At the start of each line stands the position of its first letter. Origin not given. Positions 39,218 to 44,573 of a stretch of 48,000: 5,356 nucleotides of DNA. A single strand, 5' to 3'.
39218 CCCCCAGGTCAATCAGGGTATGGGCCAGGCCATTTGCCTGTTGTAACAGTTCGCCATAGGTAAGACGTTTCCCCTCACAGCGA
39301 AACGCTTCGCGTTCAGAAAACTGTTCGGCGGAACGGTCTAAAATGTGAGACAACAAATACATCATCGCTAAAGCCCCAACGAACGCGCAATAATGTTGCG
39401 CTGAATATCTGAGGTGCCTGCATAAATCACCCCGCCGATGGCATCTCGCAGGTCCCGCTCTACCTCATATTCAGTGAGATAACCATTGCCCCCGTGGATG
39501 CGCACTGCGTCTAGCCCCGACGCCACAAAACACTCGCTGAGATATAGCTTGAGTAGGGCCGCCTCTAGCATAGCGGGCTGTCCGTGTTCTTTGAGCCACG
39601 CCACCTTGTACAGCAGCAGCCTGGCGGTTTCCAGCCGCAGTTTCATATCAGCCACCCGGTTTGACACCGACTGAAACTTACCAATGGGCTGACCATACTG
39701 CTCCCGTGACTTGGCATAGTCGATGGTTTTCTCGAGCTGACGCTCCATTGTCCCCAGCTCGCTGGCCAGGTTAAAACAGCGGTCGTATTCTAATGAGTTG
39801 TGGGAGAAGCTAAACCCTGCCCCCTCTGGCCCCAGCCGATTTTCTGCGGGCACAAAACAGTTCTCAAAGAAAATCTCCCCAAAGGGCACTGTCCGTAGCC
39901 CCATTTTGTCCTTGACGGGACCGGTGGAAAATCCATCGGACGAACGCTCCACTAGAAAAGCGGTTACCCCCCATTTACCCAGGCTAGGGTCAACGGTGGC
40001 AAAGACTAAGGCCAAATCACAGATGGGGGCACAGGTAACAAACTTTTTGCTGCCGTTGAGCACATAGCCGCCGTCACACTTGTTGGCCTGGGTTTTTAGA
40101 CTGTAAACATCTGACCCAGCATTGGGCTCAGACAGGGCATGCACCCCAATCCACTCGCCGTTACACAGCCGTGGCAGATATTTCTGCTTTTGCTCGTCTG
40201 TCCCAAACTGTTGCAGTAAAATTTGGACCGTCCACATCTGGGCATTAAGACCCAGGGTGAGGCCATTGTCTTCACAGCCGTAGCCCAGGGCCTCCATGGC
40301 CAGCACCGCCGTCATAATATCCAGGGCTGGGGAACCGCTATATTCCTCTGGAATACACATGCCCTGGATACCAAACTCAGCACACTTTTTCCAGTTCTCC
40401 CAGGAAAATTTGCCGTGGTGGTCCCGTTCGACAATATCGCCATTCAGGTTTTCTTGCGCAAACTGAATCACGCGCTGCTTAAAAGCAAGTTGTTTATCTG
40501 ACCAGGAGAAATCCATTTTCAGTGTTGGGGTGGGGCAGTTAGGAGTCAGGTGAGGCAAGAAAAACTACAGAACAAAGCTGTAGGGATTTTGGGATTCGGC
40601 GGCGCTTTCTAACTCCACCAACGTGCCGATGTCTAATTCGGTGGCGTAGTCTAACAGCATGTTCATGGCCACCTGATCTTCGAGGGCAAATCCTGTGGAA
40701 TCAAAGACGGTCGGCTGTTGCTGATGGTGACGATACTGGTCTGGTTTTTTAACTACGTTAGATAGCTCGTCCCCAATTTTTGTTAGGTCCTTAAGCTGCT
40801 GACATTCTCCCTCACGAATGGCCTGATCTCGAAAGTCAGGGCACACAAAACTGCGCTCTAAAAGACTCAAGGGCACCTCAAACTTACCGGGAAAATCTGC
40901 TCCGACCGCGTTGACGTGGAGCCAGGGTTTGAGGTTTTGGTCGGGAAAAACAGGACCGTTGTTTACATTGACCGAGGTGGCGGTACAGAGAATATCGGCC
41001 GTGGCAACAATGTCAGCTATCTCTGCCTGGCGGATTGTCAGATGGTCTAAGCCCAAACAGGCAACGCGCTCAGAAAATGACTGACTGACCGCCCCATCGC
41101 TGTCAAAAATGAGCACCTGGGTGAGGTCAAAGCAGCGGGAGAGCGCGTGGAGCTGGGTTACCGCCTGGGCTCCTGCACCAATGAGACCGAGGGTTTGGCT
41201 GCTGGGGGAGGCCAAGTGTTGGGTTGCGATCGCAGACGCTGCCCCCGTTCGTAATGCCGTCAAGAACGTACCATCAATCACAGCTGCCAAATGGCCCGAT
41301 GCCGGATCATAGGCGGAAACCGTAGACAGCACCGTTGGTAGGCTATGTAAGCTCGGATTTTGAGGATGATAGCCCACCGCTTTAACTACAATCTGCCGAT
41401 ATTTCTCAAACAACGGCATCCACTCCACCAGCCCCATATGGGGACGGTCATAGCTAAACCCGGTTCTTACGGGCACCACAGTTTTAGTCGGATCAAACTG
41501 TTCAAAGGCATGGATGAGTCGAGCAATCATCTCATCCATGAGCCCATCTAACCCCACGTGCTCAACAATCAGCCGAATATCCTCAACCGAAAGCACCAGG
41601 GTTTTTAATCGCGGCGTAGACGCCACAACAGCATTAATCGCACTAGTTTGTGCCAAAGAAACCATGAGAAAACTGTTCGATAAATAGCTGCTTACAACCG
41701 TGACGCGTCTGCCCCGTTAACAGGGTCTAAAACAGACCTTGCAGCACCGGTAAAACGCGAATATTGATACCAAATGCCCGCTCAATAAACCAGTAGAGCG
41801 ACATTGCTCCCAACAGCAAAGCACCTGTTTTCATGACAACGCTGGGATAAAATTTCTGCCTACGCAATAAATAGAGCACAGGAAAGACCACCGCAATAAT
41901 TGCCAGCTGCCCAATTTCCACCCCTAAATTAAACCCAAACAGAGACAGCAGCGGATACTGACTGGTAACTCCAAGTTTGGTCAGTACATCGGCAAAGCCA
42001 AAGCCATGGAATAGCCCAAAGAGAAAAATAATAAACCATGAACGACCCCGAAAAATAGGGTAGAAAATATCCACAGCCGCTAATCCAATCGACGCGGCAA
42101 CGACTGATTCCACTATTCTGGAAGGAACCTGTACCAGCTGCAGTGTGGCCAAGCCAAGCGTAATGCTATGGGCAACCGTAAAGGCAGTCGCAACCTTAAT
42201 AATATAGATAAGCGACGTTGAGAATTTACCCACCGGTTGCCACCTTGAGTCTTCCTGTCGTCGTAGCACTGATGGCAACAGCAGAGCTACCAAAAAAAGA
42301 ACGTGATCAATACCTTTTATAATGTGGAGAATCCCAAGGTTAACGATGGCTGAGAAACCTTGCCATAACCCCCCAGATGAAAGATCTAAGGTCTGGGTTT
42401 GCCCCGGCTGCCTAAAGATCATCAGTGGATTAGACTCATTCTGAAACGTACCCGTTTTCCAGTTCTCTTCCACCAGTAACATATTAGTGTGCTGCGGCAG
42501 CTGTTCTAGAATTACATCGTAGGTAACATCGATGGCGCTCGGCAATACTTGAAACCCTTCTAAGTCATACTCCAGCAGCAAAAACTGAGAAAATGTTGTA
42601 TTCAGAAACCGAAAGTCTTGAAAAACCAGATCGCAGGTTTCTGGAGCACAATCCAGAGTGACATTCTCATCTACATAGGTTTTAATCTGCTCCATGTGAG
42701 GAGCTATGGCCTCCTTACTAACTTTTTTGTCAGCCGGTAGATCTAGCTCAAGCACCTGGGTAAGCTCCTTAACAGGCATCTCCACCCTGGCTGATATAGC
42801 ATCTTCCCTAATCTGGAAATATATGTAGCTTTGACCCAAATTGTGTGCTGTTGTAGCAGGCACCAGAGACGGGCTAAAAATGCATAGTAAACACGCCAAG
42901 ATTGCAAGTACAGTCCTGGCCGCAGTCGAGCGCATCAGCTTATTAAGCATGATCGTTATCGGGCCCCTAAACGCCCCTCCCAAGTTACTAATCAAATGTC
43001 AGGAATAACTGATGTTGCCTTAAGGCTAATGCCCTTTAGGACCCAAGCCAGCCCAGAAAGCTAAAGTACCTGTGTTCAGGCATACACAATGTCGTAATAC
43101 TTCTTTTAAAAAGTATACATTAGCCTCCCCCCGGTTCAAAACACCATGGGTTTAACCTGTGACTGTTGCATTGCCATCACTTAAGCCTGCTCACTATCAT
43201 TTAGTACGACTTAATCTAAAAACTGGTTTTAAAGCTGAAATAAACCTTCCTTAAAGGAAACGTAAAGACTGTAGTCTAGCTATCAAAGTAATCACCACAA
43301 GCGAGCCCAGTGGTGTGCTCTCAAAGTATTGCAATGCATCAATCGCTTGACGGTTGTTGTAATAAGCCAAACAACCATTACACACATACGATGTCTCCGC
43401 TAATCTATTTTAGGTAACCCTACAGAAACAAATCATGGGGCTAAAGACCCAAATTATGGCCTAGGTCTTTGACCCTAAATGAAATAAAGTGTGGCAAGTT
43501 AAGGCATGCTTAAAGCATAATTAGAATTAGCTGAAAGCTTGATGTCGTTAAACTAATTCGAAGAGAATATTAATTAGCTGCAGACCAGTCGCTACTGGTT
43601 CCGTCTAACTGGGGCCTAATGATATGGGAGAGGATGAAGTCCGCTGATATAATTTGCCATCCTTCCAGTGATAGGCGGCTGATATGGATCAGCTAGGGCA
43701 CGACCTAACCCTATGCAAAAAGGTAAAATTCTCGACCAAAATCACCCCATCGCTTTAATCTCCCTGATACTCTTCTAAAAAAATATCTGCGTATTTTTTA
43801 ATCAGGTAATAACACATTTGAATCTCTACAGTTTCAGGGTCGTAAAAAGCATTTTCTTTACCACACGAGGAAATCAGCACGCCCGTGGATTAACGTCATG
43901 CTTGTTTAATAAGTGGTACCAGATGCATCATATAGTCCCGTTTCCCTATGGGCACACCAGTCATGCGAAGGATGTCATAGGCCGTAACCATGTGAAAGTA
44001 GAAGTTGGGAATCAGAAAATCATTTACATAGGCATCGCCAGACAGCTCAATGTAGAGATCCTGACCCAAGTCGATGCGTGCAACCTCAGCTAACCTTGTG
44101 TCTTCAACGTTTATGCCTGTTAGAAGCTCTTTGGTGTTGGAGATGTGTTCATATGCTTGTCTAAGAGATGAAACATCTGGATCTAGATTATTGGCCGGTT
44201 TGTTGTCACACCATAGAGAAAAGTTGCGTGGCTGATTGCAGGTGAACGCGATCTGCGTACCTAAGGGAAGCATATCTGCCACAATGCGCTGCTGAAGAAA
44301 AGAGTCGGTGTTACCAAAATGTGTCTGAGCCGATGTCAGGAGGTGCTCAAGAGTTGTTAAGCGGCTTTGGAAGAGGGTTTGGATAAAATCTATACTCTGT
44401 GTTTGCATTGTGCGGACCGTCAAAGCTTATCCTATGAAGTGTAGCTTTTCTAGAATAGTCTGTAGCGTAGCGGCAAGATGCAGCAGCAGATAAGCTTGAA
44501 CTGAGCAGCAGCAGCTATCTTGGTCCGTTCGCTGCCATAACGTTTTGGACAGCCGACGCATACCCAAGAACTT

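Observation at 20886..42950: ~22-kb orphan NRPS cluster predicting a capped, D-residue-containing, glycosylated, sulfated and methylated short peptide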

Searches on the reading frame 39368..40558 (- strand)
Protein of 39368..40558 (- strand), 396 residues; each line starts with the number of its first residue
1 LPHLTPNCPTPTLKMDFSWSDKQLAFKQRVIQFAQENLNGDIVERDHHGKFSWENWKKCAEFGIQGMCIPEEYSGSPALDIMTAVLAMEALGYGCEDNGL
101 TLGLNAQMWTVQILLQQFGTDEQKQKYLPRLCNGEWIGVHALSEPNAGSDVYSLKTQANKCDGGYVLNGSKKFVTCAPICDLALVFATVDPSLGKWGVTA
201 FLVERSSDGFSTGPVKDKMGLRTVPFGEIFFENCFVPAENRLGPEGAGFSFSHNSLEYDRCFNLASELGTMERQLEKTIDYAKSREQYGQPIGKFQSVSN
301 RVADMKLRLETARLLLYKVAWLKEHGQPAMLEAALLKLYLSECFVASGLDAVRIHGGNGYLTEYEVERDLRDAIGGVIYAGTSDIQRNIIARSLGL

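Call 4: search_protein_families(library=pfam, proteins=[window:39368-40558:-], max_evalue=0.01)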
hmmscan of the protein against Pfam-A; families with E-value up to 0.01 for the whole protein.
window:39368-40558:- (396 aa): 5 families
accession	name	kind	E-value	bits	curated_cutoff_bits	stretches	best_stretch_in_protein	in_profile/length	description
PF00441.29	Acyl-CoA_dh_1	-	1.7e-40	139.1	22.4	1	246-394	1-149/150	Acyl-CoA dehydrogenase, C-terminal domain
PF02771.21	Acyl-CoA_dh_N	-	7e-26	91.3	22.9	1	20-135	1-113/113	Acyl-CoA dehydrogenase, N-terminal domain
PF02770.24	Acyl-CoA_dh_M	-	1.7e-25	89.4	33.3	1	141-234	3-97/97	Acyl-CoA dehydrogenase, middle domain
PF08028.16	Acyl-CoA_dh_2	-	5.1e-13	49.9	22.7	1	267-382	7-132/134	Acyl-CoA dehydrogenase, C-terminal domain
PF14749.11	Acyl-CoA_ox_N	-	0.0071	17.3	25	0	88-135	75-118/120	Acyl-coenzyme A oxidase N-terminal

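Call 12: search_solved_structures(query=window:39368-40558:-, max_evalue=1e-20)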
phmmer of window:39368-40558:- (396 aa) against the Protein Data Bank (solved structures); distinct sequences matched with E-value up to 1e-20: 73 (the best 60 are shown).
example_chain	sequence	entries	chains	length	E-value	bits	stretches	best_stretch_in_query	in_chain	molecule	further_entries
4irn_A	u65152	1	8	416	1.2e-132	445.8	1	14-396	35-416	Prolyl-ACP dehydrogenase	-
5zw0_A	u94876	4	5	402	1.2e-89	304.3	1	15-396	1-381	L-prolyl-[peptidyl-carrier protein] dehydrogenase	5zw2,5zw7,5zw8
6af6_A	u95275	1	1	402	3.7e-89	302.6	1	15-396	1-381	L-prolyl-[peptidyl-carrier protein] dehydrogenase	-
6cxt_B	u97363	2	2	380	2.8e-85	289.9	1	15-396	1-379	Butyryl-CoA dehydrogenase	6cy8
5ol2_C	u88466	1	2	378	1.2e-77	264.7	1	21-392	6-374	Acyl-CoA dehydrogenase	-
4l1f_A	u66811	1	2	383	2.6e-77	263.6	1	15-394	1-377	Acyl-CoA dehydrogenase domain protein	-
1buc_A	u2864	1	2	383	8.2e-77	261.9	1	15-389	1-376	BUTYRYL-COA DEHYDROGENASE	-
5lnx_A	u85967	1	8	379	4.1e-76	259.7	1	22-393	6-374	Acyl-CoA dehydrogenase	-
4u83_A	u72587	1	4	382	2.4e-74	253.9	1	20-394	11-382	Acyl-CoA dehydrogenase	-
4kto_A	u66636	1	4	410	1e-73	251.8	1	16-394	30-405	isovaleryl-CoA dehydrogenase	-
4o5m_A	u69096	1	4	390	1.3e-73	251.4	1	15-394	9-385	Isovaleryl-CoA dehydrogenase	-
1ivh_A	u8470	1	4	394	1.7e-71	244.4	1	20-394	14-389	ISOVALERYL-COA DEHYDROGENASE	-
8sgr_A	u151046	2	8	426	2.2e-71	244.1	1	20-394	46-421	Isovaleryl-CoA dehydrogenase, mitochondrial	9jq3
4n5f_A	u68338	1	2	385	4e-71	243.2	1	15-394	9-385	Putative acyl-CoA dehydrogenase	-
4m9a_A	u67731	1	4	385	6.4e-71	242.6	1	26-394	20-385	Acyl-CoA dehydrogenase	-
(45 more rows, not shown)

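Call 50: search_protein_families(library=ncbifam, proteins=[window:39368-40558:-], max_evalue=0.00001)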
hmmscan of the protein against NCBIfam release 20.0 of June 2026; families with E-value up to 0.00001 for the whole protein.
window:39368-40558:- (396 aa): 22 families
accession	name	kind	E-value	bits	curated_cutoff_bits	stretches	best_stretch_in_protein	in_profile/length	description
NF053553.1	prodigi_MBC_PigA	equivalog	3.2e-121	405.1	500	1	15-396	1-381/381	prodigiosin MBC biosynthesis dehydrogenase PigA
NF045652.1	ProlPCPDhRedW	equivalog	5.2e-110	367.8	650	1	26-396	7-375/376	L-prolyl-[peptidyl-carrier protein] dehydrogenase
NF042972.1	AcrlCoAredClosAcrC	equivalog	8.1e-94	314.4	640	1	15-393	1-375/378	acryloyl-CoA reductase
NF045552.1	GlutCoADH_Des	equivalog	2.4e-69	234.4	470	1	15-392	1-377/387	glutaryl-CoA dehydrogenase Acd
NF058590.1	AcCoDHFadEBacil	equivalog_domain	2.3e-67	227.8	600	1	19-392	21-408/586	acyl-CoA dehydrogenase FadE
NF042439.1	SulpropCoADesulf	equivalog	5.1e-65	219.7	600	1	28-393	2-369/379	3-sulfinopropanoyl-CoA desulfinase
NF008997.0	PRK12341.1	equivalog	2.1e-58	198.2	537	1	15-393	1-375/382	acyl-CoA dehydrogenase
NF043006.1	CyhCrbnylCoADH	equivalog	6.2e-58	196.6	650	1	29-393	14-374/380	cyclohexane-1-carbonyl-CoA dehydrogenase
TIGR03207.1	cyc_hxne_CoA_dh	equivalog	4.8e-52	176.9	575.35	1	21-393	3-370/372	cyclohexanecarboxyl-CoA dehydrogenase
NF002885.1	PRK03354.1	equivalog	4.3e-44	151.1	540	1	15-386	1-365/378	crotonobetainyl-CoA dehydrogenase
NF052270.1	Staph_DH_FadE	equivalog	1.2e-41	142.8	600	1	118-394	120-393/400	acyl-CoA dehydrogenase FadE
NF007000.1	PRK09463.1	subfamily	8.4e-32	110.3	600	1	49-359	72-397/726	acyl-CoA dehydrogenase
TIGR03204.1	pimC_large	equivalog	1.2e-29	103.5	623.85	1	16-326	1-309/395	pimeloyl-CoA dehydrogenase large subunit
TIGR03203.1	pimD_small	equivalog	2.3e-27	96.1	652.7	1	17-367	2-349/378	pimeloyl-CoA dehydrogenase small subunit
NF009586.0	PRK13026.1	subfamily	6.1e-25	87.6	608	1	51-359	109-432/777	acyl-CoA dehydrogenase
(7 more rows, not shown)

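Call 70: search_solved_structures(query=window:39368-40558:-, max_evalue=1e-88, show_alignments=2)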
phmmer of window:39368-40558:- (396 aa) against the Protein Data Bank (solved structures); distinct sequences matched with E-value up to 1e-88: 3.
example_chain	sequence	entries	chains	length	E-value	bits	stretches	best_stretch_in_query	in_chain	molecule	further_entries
4irn_A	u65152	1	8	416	1.2e-132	445.8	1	14-396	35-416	Prolyl-ACP dehydrogenase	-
5zw0_A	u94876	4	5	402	1.2e-89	304.3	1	15-396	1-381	L-prolyl-[peptidyl-carrier protein] dehydrogenase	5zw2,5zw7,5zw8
6af6_A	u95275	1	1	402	3.7e-89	302.6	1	15-396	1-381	L-prolyl-[peptidyl-carrier protein] dehydrogenase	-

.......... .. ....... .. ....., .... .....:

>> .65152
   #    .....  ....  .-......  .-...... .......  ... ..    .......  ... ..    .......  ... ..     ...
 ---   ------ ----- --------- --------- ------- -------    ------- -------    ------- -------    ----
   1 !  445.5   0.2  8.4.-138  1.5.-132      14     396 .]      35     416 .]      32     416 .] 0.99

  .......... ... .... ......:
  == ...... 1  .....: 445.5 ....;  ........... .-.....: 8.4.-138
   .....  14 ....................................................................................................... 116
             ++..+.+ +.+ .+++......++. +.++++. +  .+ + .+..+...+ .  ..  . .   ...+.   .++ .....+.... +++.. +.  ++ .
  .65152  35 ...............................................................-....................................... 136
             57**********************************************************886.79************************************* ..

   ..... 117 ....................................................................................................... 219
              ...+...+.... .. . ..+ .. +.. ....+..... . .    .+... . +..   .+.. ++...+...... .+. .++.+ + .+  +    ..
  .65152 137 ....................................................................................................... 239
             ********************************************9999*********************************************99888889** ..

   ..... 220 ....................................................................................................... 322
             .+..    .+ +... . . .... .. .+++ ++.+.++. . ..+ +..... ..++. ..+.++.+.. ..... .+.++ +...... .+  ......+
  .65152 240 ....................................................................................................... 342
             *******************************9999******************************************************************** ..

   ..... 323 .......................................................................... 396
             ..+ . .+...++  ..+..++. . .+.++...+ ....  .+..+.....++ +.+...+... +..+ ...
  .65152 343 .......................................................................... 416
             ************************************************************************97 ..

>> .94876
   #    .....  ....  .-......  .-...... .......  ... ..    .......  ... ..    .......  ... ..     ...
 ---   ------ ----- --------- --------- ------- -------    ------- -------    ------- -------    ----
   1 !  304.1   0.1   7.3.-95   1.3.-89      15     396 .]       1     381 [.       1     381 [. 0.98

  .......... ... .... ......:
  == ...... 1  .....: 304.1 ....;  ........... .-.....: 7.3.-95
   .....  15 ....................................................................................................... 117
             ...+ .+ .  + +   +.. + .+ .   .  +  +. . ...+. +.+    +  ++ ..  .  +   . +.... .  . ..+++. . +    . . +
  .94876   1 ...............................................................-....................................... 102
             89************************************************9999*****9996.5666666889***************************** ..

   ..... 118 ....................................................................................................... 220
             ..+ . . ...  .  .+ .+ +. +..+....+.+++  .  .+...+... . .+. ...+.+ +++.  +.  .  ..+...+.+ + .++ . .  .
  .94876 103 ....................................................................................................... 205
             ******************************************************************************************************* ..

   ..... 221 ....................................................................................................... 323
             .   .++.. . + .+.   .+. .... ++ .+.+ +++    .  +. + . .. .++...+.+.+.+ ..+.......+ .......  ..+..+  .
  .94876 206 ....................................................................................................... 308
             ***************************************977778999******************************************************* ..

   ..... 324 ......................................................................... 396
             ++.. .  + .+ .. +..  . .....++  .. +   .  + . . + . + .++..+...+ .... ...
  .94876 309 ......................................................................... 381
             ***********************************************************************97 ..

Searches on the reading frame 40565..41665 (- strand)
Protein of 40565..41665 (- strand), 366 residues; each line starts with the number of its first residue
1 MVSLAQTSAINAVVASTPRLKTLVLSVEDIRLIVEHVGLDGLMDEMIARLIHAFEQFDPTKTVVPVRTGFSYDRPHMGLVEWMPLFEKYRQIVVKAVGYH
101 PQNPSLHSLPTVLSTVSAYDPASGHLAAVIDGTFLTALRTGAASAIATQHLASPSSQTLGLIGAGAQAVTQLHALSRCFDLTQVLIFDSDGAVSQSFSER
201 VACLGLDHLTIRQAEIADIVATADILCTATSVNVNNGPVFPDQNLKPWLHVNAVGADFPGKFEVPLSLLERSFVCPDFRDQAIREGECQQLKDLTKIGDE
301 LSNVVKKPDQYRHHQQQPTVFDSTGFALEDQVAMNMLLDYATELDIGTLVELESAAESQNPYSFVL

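Call 4: search_protein_families(library=pfam, proteins=[window:40565-41665:-], max_evalue=0.01)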
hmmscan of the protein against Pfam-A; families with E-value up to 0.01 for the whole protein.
window:40565-41665:- (366 aa): 1 family
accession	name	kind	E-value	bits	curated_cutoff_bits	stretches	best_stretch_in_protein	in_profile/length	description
PF02423.21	OCD_Mu_crystall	-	1.5e-59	202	24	1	33-341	7-310/314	Ornithine cyclodeaminase/mu-crystallin family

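Call 50: search_protein_families(library=ncbifam, proteins=[window:40565-41665:-], max_evalue=0.00001)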
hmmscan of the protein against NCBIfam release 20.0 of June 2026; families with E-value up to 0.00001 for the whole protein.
window:40565-41665:- (366 aa): 13 families
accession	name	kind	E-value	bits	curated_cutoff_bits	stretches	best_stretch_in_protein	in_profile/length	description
NF005762.1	PRK07589.1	equivalog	1e-53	182.4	350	1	24-355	3-323/334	ornithine cyclodeaminase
TIGR02371.1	ala_DH_arch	equivalog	1.3e-47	162.5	409.15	1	22-352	2-324/325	alanine dehydrogenase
NF006379.0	PRK08618.1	equivalog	4.1e-43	147.9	417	1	43-351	15-325/326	ornithine cyclodeaminase family protein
NF045643.1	ImmsucRedBhcD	equivalog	1.5e-40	139.5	500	1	91-351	63-320/321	iminosuccinate reductase BhcD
NF004793.0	PRK06141.1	equivalog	3.4e-38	131.4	322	1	48-339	16-309/314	bifunctional Delta(1)-pyrroline-2-carboxylate/Delta(1)-piperideine-2-carboxylate reductase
NF005603.0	PRK07340.1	equivalog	1.6e-30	106.4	266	1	46-337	21-299/307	delta(1)-pyrroline-2-carboxylate reductase family protein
NF006141.0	PRK08291.1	equivalog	4.3e-30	104.8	408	1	109-350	84-328/330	cyclodeaminase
NF005296.0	PRK06823.1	equivalog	3.4e-24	85.4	438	1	44-336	16-309/315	ornithine cyclodeaminase family protein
TIGR02992.1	ectoine_eutC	equivalog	6e-23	81.4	471.65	1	103-350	76-325/326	ectoine utilization protein EutC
NF005011.0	PRK06407.1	subfamily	1.9e-21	76.6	337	1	116-339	79-297/302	ornithine cyclodeaminase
NF045512.1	PyrPipCarbRedLhpI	equivalog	5e-21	75.1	400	1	45-334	16-290/298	bifunctional Delta(1)-pyrroline-2-carboxylate/Delta(1)-piperideine-2-carboxylate reductase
TIGR03944.1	dehyd_SbnB_fam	equivalog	3e-19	69.2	326.9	1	95-232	71-208/327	2,3-diaminopropionate biosynthesis protein SbnB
NF004848.0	PRK06199.1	subfamily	1.1e-11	44.4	362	1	89-242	89-243/379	tyramine oxidase subunit B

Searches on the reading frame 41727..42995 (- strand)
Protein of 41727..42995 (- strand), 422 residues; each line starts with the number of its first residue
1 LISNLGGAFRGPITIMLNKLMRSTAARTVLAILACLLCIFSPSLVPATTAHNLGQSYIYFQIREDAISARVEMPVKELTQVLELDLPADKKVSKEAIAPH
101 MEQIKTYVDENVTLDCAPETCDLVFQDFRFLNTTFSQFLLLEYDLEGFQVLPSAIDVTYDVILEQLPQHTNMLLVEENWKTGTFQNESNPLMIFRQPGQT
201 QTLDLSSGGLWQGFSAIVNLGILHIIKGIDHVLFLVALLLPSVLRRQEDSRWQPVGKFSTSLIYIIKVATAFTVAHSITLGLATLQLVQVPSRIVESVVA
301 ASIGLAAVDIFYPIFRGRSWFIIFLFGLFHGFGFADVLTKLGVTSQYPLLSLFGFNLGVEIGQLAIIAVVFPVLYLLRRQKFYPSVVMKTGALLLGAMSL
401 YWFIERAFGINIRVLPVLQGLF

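Call 4: search_protein_families(library=pfam, proteins=[window:41727-42995:-], max_evalue=0.01)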
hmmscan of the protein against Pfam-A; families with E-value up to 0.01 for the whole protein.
window:41727-42995:- (422 aa): 2 families
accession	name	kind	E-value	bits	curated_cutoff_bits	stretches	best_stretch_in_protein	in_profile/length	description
PF13795.12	HupE_UreJ_2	-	1.8e-42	145.1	24.5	1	218-380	2-155/156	HupE / UreJ protein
PF04955.18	HupE_UreJ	-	0.00027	20.9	23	1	219-383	23-163/179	HupE / UreJ protein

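Call 50: search_protein_families(library=ncbifam, proteins=[window:41727-42995:-], max_evalue=0.00001)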
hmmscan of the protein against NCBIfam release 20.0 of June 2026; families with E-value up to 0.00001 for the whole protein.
window:41727-42995:- (422 aa): 0 families

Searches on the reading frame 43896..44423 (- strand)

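Call 5: search_protein_families(library=pfam, proteins=[window:43896-44423:-], max_evalue=0.01)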
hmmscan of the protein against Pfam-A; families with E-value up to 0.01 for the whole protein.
window:43896-44423:- (175 aa): 1 family
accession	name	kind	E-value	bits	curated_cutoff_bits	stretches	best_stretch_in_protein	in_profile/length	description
PF09351.15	DUF1993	-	6.9e-39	133.9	23.4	1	16-165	7-161/161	Domain of unknown function (DUF1993)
